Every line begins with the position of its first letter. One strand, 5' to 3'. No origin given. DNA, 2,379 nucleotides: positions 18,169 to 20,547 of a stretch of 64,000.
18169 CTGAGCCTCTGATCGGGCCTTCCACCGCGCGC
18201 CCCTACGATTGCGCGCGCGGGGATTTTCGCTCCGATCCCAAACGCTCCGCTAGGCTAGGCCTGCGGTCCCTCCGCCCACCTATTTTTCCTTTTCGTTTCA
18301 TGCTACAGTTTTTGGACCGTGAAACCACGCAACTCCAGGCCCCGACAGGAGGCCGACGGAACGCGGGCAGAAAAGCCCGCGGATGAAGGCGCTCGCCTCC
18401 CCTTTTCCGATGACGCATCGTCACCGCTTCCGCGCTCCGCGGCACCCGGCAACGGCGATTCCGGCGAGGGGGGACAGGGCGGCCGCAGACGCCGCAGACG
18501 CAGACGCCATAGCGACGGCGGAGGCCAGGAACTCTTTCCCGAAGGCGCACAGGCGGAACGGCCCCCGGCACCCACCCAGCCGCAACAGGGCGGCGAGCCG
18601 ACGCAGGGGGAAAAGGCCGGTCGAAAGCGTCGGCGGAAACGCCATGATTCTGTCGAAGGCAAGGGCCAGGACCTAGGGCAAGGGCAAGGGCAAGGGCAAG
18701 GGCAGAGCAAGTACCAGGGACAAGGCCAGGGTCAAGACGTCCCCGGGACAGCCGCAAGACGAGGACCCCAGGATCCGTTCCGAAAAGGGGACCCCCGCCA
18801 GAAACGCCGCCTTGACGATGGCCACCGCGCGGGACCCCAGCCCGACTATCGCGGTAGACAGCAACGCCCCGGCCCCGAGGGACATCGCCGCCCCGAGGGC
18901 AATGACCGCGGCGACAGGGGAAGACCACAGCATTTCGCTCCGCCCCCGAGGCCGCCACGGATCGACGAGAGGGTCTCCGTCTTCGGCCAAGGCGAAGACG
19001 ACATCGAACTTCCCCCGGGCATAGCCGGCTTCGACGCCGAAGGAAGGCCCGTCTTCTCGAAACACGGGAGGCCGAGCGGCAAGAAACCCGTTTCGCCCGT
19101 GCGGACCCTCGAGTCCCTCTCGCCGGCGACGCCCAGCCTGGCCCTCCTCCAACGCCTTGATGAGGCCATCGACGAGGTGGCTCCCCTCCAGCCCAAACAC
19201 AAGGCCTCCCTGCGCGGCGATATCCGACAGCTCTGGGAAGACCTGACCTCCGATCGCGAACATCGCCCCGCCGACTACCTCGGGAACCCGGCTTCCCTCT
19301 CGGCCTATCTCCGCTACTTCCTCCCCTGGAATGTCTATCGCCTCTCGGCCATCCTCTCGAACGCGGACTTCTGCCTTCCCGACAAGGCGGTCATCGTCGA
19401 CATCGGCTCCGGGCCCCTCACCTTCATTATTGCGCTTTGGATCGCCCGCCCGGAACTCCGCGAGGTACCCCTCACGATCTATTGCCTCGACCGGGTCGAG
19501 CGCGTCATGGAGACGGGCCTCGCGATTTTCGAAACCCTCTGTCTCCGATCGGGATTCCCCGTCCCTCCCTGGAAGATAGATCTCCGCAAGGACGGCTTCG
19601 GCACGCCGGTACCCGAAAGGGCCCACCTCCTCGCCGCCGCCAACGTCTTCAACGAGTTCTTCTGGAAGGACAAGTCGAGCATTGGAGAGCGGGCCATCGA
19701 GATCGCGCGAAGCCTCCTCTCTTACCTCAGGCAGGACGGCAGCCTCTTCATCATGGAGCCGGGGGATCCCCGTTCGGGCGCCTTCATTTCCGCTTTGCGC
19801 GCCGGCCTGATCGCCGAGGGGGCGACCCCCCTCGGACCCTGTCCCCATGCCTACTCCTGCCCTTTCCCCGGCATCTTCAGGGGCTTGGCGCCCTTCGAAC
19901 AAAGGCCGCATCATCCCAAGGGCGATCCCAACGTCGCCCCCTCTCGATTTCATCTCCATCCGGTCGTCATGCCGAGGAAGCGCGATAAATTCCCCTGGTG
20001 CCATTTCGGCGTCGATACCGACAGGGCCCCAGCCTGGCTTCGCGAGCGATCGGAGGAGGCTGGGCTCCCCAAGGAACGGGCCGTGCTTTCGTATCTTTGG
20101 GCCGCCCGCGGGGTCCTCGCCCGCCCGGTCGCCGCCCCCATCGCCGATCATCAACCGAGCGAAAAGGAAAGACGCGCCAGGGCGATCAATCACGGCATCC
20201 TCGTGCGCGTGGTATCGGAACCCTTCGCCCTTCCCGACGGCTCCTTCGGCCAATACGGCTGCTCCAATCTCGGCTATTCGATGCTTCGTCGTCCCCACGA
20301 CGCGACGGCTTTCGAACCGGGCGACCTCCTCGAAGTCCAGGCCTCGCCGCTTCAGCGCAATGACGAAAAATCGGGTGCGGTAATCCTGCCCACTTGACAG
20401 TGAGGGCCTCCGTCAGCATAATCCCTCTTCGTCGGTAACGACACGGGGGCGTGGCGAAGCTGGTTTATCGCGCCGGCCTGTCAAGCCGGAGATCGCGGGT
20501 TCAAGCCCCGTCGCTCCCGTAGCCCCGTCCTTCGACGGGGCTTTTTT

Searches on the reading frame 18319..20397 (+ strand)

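Call 37: search_protein_families(library=pfam, proteins=[window:18319-20397:+], max_evalue=0.00001)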
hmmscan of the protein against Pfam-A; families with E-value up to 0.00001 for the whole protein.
window:18319-20397:+ (692 aa): 1 family
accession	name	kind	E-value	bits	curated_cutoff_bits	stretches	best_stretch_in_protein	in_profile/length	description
PF09243.16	Rsm22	-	7.4e-07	29.3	23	0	473-516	133-176/275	Mitochondrial small ribosomal subunit Rsm22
